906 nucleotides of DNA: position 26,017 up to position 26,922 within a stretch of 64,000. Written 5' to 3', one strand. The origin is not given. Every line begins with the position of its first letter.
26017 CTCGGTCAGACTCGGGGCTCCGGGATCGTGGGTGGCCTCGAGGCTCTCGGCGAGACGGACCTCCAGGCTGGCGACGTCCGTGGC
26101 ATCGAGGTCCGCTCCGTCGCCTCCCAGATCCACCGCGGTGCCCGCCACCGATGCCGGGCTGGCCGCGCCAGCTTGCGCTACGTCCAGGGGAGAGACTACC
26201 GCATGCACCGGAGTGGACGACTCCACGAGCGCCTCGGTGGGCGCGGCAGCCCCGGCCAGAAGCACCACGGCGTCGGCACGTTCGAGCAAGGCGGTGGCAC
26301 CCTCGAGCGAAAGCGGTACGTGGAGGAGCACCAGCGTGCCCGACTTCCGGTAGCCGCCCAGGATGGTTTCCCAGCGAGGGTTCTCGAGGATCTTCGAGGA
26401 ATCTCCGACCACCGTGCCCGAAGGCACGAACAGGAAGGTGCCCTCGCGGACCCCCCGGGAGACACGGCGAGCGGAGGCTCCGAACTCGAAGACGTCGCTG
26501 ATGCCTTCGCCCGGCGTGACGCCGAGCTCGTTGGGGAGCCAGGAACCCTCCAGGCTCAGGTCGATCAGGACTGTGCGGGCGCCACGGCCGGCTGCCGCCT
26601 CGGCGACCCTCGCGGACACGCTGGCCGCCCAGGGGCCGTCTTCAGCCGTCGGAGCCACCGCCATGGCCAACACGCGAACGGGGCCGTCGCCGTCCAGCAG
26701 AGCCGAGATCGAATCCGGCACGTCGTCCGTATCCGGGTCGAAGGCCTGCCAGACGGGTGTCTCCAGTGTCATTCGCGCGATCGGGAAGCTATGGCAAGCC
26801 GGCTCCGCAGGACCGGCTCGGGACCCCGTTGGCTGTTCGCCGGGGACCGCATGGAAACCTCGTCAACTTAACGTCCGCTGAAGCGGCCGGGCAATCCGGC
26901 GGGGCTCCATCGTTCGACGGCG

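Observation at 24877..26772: Degenerate ParA/MinD-like, TM, 2xSPOR protein whose stop overlaps the smc start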

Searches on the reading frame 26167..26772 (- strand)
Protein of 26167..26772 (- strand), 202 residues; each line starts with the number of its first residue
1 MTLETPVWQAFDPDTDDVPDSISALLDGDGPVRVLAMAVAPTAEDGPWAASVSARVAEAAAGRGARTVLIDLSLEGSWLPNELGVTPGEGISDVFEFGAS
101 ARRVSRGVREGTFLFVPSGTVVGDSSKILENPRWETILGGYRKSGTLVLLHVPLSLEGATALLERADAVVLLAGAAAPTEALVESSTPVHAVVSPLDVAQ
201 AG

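Call 9: search_solved_structures(query=window:26167-26772:-, max_evalue=10, show_alignments=3)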
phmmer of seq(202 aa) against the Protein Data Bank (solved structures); distinct sequences matched with E-value up to 10: 24.
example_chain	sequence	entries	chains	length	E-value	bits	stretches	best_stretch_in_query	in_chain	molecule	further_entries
7ni2_A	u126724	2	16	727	0.0011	21.7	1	50-165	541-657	Tyrosine-protein kinase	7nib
9exq_D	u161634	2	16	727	0.0011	21.7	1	50-165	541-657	Putative transmembrane protein Wzc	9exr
9i2q_D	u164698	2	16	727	0.0011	21.7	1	50-165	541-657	Putative transmembrane protein Wzc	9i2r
9exo_H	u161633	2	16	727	0.0011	21.7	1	50-165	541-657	Putative transmembrane protein Wzc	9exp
7nhr_A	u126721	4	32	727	0.0011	21.7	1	50-165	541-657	Putative transmembrane protein Wzc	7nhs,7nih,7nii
6z0p_A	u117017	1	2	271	0.0022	20.8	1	39-180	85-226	BceF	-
3la6_A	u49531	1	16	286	0.028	17.2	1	52-179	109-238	Tyrosine-protein kinase wzc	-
3kt5_A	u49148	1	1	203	0.044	16.5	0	52-86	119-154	Protease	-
4q5m_A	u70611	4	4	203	0.048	16.4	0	52-86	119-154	Protease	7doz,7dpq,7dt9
4qlh_A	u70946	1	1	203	0.089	15.5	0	52-86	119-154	Protease, linker, Protease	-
1lv1_A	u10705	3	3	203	0.1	15.4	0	52-86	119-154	HIV-1 protease | POL PROTEIN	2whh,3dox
1g6l_A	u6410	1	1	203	0.1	15.4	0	52-86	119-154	HIV-1 PROTEASE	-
3kt2_A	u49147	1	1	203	0.11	15.2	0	52-86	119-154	Protease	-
8p53_A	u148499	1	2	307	0.14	14.9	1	31-105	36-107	Antiactivator FleN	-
9xgv_A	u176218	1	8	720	0.15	14.8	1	52-179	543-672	Tyrosine-protein kinase wzc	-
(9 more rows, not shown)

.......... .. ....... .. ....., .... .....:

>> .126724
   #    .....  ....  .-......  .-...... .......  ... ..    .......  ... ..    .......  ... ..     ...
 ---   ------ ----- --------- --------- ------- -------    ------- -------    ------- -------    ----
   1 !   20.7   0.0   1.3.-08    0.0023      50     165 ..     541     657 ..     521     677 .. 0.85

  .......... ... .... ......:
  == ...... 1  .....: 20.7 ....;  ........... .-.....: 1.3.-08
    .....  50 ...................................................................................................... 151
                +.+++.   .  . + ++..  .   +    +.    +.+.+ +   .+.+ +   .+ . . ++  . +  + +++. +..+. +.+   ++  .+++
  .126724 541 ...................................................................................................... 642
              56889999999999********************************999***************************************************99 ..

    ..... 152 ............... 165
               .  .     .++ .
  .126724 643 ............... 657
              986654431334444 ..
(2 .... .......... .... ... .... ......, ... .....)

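Call 21: search_protein_representatives(alignment_id=A1)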
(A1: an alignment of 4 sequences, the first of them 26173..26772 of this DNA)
Query: 4 sequences, 201 profile positions. Proteins with E-value up to 0.001 (for the whole library): 8788; up to 1e-10: 782; up to 1e-30: 194. The best 150 are listed.
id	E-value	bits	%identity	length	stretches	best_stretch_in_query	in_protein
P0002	9.5e-95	331.7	-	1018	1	1-201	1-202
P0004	7.0e-63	227.7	-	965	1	1-200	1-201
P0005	7.7e-63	227.5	-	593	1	1-199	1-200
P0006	8.5e-56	204.6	-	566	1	1-179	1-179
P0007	9.5e-55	201.1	-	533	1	27-198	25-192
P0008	2.1e-53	196.7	-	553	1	18-197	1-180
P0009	1.5e-50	187.5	-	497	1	29-199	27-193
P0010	7.9e-50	185.1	-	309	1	5-198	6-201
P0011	1.1e-49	184.6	-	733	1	5-197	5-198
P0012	2.1e-48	180.4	-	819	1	9-197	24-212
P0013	2.6e-47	176.9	-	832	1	7-175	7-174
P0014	2.9e-47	176.7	-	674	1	8-196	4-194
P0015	3.2e-47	176.6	-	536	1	9-178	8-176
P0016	4.8e-46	172.7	-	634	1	5-193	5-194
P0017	7.6e-46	172.1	-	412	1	22-197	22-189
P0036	2.0e-41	157.7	-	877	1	1-199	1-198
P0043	1.0e-40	155.3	-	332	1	4-181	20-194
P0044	1.4e-40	154.9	-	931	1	4-175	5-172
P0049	7.6e-40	152.5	-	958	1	1-198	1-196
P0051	8.2e-40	152.4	-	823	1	3-197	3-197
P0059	2.2e-39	151.0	-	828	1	1-178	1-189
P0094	7.7e-36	139.4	-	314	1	17-175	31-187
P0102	1.8e-35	138.2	-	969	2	6-198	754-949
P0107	3.4e-35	137.3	-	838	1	8-172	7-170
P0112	6.3e-35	136.4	-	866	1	1-178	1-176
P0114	7.5e-35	136.2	-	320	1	1-173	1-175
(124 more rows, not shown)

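Call 28: search_solved_structures(query=A2, max_evalue=1, show_alignments=2)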
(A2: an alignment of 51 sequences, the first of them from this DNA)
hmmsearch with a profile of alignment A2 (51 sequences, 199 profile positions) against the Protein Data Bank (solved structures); distinct sequences matched with E-value up to 1: 20.
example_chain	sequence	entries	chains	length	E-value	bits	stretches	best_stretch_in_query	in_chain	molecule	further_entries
7ni2_A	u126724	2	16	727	2.4e-10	43.4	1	51-143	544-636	Tyrosine-protein kinase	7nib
9i2q_D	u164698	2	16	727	2.4e-10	43.4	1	51-143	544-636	Putative transmembrane protein Wzc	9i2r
9exq_D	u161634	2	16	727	2.4e-10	43.4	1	51-143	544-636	Putative transmembrane protein Wzc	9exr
9exo_H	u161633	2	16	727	2.4e-10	43.4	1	51-143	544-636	Putative transmembrane protein Wzc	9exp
7nhr_A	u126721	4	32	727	2.5e-10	43.4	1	51-143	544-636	Putative transmembrane protein Wzc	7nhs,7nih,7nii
6z0p_A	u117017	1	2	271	6e-10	42.1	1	51-144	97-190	BceF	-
3la6_A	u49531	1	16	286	2.3e-09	40.2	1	51-144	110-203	Tyrosine-protein kinase wzc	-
9xgv_A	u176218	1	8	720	9e-09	38.3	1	51-143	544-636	Tyrosine-protein kinase wzc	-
9r62_I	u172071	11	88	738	9.4e-09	38.2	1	51-143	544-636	Tyrosine-protein kinase wzc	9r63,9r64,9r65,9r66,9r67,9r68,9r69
4jlv_A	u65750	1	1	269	4.7e-08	35.9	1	47-179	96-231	C-terminal fragment of Membrane protein CapA1, Putative uncharacterized protein capB1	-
4jmp_A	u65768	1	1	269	1.9e-07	34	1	47-142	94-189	C-terminal fragment of CapA, Protein tyrosine kinase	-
3bfv_A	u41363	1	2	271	1.9e-07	33.9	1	48-142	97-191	Membrane protein CapA1, Protein tyrosine kinase,Protein tyrosine kinase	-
2ved_A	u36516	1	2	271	2.4e-07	33.6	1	48-142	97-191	MEMBRANE PROTEIN CAPA1, PROTEIN TYROSINE KINASE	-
3cio_A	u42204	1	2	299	3.4e-07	33.1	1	50-146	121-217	Tyrosine-protein kinase etk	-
6u1q_A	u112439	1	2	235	7.5e-06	28.7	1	49-178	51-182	VpsO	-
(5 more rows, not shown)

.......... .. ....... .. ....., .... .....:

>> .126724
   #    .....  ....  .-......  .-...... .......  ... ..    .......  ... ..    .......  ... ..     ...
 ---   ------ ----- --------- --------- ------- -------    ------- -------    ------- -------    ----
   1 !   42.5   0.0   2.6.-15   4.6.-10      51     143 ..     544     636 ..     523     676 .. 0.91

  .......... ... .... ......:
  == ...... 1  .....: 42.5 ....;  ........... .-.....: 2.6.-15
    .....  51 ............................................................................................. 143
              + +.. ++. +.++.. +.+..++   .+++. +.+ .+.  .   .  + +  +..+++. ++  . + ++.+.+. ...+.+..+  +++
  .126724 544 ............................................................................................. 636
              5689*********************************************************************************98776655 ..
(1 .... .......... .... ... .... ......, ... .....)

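Call 32: find_related_loci(query=A3, collection=genome_contigs, flank=6000)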
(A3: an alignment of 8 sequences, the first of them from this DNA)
Query A3 (200 aa) in genome_contigs; peptide patterns used: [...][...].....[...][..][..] (x = any residue, [..] = any of these).
40 stretches matched a pattern; 5 encode a relative of the query (tblastn E <= 1e-3); 5 distinct loci.
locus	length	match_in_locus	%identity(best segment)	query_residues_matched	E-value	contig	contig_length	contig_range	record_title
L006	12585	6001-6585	84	1-195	2e-81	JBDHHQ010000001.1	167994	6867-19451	MAG: Gemmatimonadota bacterium isolate M8-62_Bin_229 M8-62_Bin_229_scaffold_50, whole genome shotgun sequence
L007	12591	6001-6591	35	1-195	4e-29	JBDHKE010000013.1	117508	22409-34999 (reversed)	MAG: Gemmatimonadota bacterium isolate BHB10-38_Bin_161 BHB10-38_Bin_161_scaffold_1768, whole genome shotgun sequence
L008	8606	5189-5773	36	1-195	8e-29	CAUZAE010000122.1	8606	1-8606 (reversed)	MAG: Gemmatimonadales bacterium UBA6960 isolate CB11b_AW.93 genome assembly, contig: Ga0310124_10005092, whole genome sh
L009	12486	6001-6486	40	34-197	2e-25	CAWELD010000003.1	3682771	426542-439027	MAG: uncultured Gemmatimonadales bacterium isolate MFD05684.bin.1.381 genome assembly, contig: contig_20546, whole genom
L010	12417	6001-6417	45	34-173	2e-23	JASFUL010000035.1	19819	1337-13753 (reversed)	MAG: Gemmatimonadota bacterium isolate D1105M02metaG_Bin_341 D1105M02metaG_FD_scaffold_459_c1, whole genome shotgun sequ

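Call 34: predict_structure(alignment_id=A2)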
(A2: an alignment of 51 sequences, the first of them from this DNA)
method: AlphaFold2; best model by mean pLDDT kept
length: 200 residues; sequences in the alignment: 51
mean_pLDDT: 92.8   pTM: 0.91
mean pLDDT of the five models: 92.8, 92.0, 91.8, 91.5, 90.7
residues with pLDDT >= 90: 168; 70-90: 21; 50-70: 9; < 50: 2
segments of 3 or more residues with pLDDT < 50: none
pLDDT, mean of each block of 10 residues (from residue 1): 77 96 92 97 93 98 97 96 96 97 96 97 97 98 97 96 96 78 81 83
secondary structure, 60 per line:
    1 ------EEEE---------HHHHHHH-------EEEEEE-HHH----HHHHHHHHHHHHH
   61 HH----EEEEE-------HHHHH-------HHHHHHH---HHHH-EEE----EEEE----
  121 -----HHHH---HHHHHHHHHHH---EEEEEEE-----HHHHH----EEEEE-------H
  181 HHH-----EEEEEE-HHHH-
elements in order: E7-10 H20-26 E34-39 H48-62 E67-71 H79-83 H91-97 H101-104 E106-108 E113-116 H126-129 H133-143 E147-153 H159-163 E168-172 H180-183 E189-194 H196-199

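Call 37: fold_search(model_id=the predicted structure, library=pdb)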
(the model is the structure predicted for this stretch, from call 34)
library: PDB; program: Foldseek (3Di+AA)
matches with E <= 10: 943; with E <= 0.001: 80
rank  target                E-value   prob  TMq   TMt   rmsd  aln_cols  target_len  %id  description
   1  7nhr_C                2.3e-09  1.00  0.71  0.27   3.2       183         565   18  Putative transmembrane protein Wzc K540M C1 (released 2021-08-25)
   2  7ni2_A                2.8e-09  1.00  0.70  0.29   2.8       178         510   18  Wzc-K540M-4YE C8 (released 2021-08-25)
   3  7nhs_A                3.1e-09  1.00  0.71  0.29   3.1       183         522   18  Wzc K540M C8 (released 2021-08-25)
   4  9exo_E                3.1e-09  1.00  0.70  0.29   3.2       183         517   19  Wzc-K540M-2YE MgADP C1 (released 2025-04-23)
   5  9r6b_I                3.1e-09  1.00  0.66  0.24   3.4       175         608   21  CPS secretion pathway Wza-Wzc (Conf 4) (released 2026-03-04)
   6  9r64_I                3.3e-09  1.00  0.71  0.23   2.7       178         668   20  CPS secretion pathway Wza-Wzc_C1 (Conf 0) (released 2026-03-04)
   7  9exo_B                3.3e-09  1.00  0.69  0.27   3.2       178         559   18  Wzc-K540M-2YE MgADP C1 (released 2025-04-23)
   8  9i2q_E                3.3e-09  1.00  0.70  0.30   2.9       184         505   19  Wzc-K540M-3YE MgADP C1 (released 2025-04-30)
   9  9i2q_B                3.3e-09  1.00  0.70  0.28   2.9       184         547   19  Wzc-K540M-3YE MgADP C1 (released 2025-04-30)
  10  9i2q_C                3.3e-09  1.00  0.70  0.28   2.9       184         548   19  Wzc-K540M-3YE MgADP C1 (released 2025-04-30)
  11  9i2q_A                3.3e-09  1.00  0.70  0.24   2.9       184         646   19  Wzc-K540M-3YE MgADP C1 (released 2025-04-30)
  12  9exq_A                3.5e-09  1.00  0.70  0.23   3.1       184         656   20  Wzc-K540M-3YE-N711Y MgADP C1 (released 2025-04-23)
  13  9exo_A                3.7e-09  1.00  0.68  0.23   3.2       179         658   18  Wzc-K540M-2YE MgADP C1 (released 2025-04-23)
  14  9exo_C                4.7e-09  1.00  0.69  0.27   3.3       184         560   18  Wzc-K540M-2YE MgADP C1 (released 2025-04-23)
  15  7nib_A                5.3e-09  1.00  0.71  0.23   2.9       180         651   18  Wzc-K540M-4YE C1 (released 2021-08-25)
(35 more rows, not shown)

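Call 40: search_protein_families(library=pfam, alignment_id=A2, max_evalue=1)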
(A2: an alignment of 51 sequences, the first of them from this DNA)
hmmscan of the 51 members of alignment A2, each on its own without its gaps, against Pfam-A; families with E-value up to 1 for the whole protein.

A. member 1, seq(200 aa): 0 families

B. families by the number of members that match (of 51 scanned): 16 families
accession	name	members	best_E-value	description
PF01656.29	CbiA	10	0.0014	CobQ/CobB/MinD/ParA nucleotide binding domain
PF08445.16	FR47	2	0.031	FR47-like protein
PF21777.3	SDR-like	2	0.042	Short chain dehydrogenase-like protein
PF21274.3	Rng_hyd_C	1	0.027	Aromatic-ring hydroxylase, C-terminal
PF02310.24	B12-binding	1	0.034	B12 binding domain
PF19622.4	DUF6127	1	0.036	Family of unknown function (DUF6127)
PF10609.15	ParA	1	0.071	NUBPL iron-transfer P-loop NTPase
PF06564.18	CBP_BcsQ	1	0.089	Cellulose biosynthesis protein BcsQ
PF19560.4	DUF6082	1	0.11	Family of unknown function (DUF6082)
PF00977.27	His_biosynth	1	0.11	Histidine biosynthesis protein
PF08410.15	DUF1737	1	0.12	Domain of unknown function (DUF1737)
PF17688.6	DUF5536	1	0.15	Family of unknown function (DUF5536)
PF20093.5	DUF6484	1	0.15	Domain of unknown function (DUF6484)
PF08708.16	PriCT_1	1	0.17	Primase C terminal 1 (PriCT-1)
PF11945.13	WASH_WAHD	1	0.4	WAHD domain of WASH complex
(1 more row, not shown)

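Call 42: find_homologous_proteins(query=A2, max_evalue=1e-10)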
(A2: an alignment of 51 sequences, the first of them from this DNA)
Query A2 (51 sequences) (200 aa, profile of the alignment): 5 proteins with E <= 1e-10 among 8000 candidates.
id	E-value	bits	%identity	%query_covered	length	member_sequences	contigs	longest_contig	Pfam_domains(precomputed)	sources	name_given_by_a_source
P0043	8.3e-62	226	33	89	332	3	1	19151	-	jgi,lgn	jgi:hypothetical protein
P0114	1.2e-55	206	32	87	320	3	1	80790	-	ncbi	-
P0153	3.5e-50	188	35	84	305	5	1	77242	-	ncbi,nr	ncbi:MAG: hypothetical protein EA421_00660 [Gemmatimonadales bacterium]|nr:MAG: hypothetical protein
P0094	5.4e-47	178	42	78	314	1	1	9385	-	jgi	-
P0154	1.8e-44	170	37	66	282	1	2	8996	PF28211.1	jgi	jgi:hypothetical protein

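Call 43: search_protein_families(library=pfam, proteins=[P0154, P0153, P0114, P0043, P0094], max_evalue=1)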
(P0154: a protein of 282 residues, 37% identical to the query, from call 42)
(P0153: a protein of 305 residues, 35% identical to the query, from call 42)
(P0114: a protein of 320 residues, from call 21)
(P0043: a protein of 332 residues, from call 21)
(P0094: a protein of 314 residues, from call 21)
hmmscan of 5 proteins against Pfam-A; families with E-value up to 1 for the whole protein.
P0154 (282 aa): 4 families
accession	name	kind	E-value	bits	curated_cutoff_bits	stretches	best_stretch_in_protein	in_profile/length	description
PF04127.22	DFP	-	0.041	14.1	22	1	19-62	32-77/186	DNA/pantothenate metabolism flavoprotein C-terminal domain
PF01656.29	CbiA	-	0.19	12.1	25.4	1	19-49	16-46/125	CobQ/CobB/MinD/ParA nucleotide binding domain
PF10609.15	ParA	-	0.2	11.5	27.1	1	18-53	20-55/246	NUBPL iron-transfer P-loop NTPase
PF06679.17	DUF1180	-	0.55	11.1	27.7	1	153-264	13-117/167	Membrane protein FAM174-like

P0153 (305 aa): 3 families
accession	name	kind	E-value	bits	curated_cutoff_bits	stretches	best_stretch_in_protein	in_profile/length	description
PF08445.16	FR47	-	0.04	14.4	22.1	1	28-77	19-68/86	FR47-like protein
PF04127.22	DFP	-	0.057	13.6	22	1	52-95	32-77/186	DNA/pantothenate metabolism flavoprotein C-terminal domain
PF01656.29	CbiA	-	0.086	13.3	25.4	1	52-79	16-43/125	CobQ/CobB/MinD/ParA nucleotide binding domain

P0114 (320 aa): 0 families

P0043 (332 aa): 2 families
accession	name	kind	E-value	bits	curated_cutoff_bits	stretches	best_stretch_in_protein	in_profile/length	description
PF02310.24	B12-binding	-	0.088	13.1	32.1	1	55-106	5-56/121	B12 binding domain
PF10609.15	ParA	-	0.18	11.6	27.1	1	67-151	21-100/246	NUBPL iron-transfer P-loop NTPase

P0094 (314 aa): 1 family
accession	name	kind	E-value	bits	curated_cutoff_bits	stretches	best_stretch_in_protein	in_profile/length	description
PF01456.22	Mucin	-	0.8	10.1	34.7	0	224-280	77-141/143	Mucin-like glycoprotein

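Call 44: find_encoding_contigs(protein=P0114, flank=8000, max_places=2)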
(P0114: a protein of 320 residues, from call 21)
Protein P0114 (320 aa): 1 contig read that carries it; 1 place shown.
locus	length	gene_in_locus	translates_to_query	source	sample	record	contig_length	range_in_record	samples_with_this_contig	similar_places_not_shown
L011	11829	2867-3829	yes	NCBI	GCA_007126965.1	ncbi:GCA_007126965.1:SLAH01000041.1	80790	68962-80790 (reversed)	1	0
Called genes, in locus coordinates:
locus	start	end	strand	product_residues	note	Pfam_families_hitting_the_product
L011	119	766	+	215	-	PF01250:Ribosomal_S6, PF01084:Ribosomal_S18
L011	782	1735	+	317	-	PF09991:DUF2232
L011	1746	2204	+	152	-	PF01281:Ribosomal_L9_N, PF03948:Ribosomal_L9_C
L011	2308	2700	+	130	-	PF02410:RsfS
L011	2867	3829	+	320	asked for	-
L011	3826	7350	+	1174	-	PF02463:SMC_N, PF13175:AAA_15, PF13304:AAA_21 (faint), PF13476:AAA_23, PF13555:AAA_29 (faint), PF06470:SMC_hinge (faint)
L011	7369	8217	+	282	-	PF23023:Anti-Pycsar_Apyc1, PF00753:Lactamase_B, PF12706:Lactamase_B_2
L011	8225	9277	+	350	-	PF18152:DAHP_snth_FXD, PF00793:DAHP_synth_1, PF03102:NeuB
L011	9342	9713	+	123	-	PF02021:UPF0102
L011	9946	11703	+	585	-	PF05496:RuvB_N (weak), PF13177:DNA_pol3_delta2, PF13401:AAA_22, PF00004:AAA, PF22608:DNAX_ATPase_lid, PF12169:DNA_pol3_gamma3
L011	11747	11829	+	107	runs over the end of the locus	PF02575:YbaB_DNA_bd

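Call 45: find_encoding_contigs(protein=P0153, flank=8000, max_places=2)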
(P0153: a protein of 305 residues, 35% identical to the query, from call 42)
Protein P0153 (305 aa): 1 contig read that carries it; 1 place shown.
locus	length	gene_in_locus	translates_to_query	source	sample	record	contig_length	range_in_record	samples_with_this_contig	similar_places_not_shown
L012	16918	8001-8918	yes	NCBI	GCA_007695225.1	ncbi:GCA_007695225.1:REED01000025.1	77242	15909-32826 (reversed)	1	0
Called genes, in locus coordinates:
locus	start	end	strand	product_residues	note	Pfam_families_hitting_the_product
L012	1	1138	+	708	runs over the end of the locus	PF03030:H_PPase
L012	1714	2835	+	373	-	-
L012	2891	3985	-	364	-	PF00596:Aldolase_II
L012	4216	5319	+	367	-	PF01926:MMR_HSR1, PF02421:FeoB_N (weak), PF06071:YchF-GTPase_C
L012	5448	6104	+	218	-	PF01250:Ribosomal_S6, PF01084:Ribosomal_S18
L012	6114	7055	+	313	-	PF09991:DUF2232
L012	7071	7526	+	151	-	PF01281:Ribosomal_L9_N, PF03948:Ribosomal_L9_C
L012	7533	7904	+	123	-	PF02410:RsfS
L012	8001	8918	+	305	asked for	-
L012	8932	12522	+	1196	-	PF02463:SMC_N, PF13175:AAA_15, PF13476:AAA_23, PF06470:SMC_hinge (weak), PF13304:AAA_21 (weak)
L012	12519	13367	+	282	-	PF23023:Anti-Pycsar_Apyc1 (weak), PF00753:Lactamase_B (weak), PF12706:Lactamase_B_2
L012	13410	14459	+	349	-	PF18152:DAHP_snth_FXD, PF00793:DAHP_synth_1, PF03102:NeuB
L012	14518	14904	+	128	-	PF02021:UPF0102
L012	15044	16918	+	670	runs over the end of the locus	PF05496:RuvB_N (weak), PF13177:DNA_pol3_delta2, PF00004:AAA, PF13401:AAA_22, PF22608:DNAX_ATPase_lid, PF12169:DNA_pol3_gamma3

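Call 90: search_protein_families(library=pfam, proteins=[P0102, P0004, P0049, P0044, P0036, P0112, P0107, P0013, P0059, P0051], max_evalue=0.001)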
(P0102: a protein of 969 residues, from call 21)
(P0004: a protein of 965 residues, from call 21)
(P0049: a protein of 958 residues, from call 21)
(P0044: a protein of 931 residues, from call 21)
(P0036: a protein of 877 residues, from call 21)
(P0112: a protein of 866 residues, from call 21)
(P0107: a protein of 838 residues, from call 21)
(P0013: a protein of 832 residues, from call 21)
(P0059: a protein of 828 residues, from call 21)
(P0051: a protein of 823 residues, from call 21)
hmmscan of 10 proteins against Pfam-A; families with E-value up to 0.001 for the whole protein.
P0102 (969 aa): 4 families
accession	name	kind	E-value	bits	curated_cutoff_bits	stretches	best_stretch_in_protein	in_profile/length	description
PF13807.11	GNVR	-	1.1e-09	38.4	27.7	1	393-465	9-81/82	G-rich domain on putative tyrosine kinase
PF13614.12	AAA_31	-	1.3e-08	35.4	27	1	557-701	14-162/177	AAA domain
PF01656.29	CbiA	-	4.6e-05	23.8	25.4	1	556-717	10-86/125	CobQ/CobB/MinD/ParA nucleotide binding domain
PF10609.15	ParA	-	0.00042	20.3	27.1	1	547-596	6-55/246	NUBPL iron-transfer P-loop NTPase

P0004 (965 aa): 1 family
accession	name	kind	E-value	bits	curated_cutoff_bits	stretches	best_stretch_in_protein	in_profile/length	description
PF05036.18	SPOR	-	2.7e-13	50.5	21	2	889-949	9-66/76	SPOR domain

P0049 (958 aa): 1 family
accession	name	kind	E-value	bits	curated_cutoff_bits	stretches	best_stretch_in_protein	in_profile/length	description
PF05036.18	SPOR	-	2.8e-08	34.4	21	0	890-944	17-70/76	SPOR domain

P0044 (931 aa): 1 family
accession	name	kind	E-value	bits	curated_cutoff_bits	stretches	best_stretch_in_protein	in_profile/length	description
PF05036.18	SPOR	-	1.9e-13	51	21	1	858-917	12-70/76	SPOR domain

P0036 (877 aa): 1 family
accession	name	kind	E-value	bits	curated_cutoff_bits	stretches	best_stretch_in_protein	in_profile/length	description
PF05036.18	SPOR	-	8.8e-09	36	21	0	807-863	15-70/76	SPOR domain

P0112 (866 aa): 0 families

P0107 (838 aa): 1 family
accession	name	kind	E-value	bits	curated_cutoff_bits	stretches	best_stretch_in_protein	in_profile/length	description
PF05036.18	SPOR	-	2e-11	44.5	21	1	763-823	10-69/76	SPOR domain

P0013 (832 aa): 1 family
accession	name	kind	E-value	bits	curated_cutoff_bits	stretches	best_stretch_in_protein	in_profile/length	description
PF05036.18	SPOR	-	1e-11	45.4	21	1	762-822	15-74/76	SPOR domain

P0059 (828 aa): 1 family
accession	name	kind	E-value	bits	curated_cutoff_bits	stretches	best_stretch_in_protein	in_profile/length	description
PF05036.18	SPOR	-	1.3e-12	48.3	21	1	756-817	13-73/76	SPOR domain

P0051 (823 aa): 0 families
